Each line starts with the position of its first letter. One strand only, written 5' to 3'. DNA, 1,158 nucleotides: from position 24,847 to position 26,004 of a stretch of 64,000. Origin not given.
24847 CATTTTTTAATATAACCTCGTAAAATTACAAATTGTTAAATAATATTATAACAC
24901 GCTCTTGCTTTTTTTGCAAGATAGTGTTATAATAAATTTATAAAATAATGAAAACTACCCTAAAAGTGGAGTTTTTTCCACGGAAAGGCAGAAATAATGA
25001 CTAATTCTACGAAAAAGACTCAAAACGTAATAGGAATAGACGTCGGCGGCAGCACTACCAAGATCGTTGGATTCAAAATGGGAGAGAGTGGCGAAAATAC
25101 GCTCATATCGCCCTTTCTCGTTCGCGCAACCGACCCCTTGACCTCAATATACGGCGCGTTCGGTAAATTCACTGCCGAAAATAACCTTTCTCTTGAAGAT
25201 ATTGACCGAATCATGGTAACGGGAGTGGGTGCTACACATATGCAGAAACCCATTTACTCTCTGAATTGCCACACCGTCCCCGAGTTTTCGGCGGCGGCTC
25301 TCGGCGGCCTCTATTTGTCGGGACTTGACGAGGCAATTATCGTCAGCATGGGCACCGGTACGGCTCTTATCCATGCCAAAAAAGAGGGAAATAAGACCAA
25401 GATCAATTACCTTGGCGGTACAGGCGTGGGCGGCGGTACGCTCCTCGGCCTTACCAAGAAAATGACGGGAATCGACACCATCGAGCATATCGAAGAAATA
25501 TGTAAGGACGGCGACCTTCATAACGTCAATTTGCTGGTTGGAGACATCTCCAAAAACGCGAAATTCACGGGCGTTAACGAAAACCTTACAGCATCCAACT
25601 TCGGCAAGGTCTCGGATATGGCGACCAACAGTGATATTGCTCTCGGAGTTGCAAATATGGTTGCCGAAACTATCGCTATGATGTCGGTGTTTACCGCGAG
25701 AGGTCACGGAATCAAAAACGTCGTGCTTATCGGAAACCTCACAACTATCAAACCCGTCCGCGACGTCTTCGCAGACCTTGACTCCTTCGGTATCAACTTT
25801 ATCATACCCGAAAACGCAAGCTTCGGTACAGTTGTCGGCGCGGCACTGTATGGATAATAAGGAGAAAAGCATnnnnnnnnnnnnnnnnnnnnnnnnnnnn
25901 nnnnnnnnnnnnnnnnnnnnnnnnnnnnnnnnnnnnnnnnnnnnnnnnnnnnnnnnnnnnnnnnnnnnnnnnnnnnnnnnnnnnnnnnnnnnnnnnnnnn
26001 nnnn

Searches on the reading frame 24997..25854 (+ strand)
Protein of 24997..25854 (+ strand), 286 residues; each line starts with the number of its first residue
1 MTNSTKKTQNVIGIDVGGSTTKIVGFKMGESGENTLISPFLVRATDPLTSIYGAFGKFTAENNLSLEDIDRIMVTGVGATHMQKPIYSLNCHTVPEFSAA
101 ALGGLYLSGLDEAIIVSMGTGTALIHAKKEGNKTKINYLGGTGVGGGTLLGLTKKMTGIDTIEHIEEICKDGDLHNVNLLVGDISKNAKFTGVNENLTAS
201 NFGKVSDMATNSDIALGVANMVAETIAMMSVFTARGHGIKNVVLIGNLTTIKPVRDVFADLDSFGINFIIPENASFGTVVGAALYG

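Call 74: find_encoding_contigs(protein=window:24997-25854:+, flank=8000, max_places=8)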
Protein window:24997-25854:+ (286 aa): no gene with exactly this product is on record in the collection.
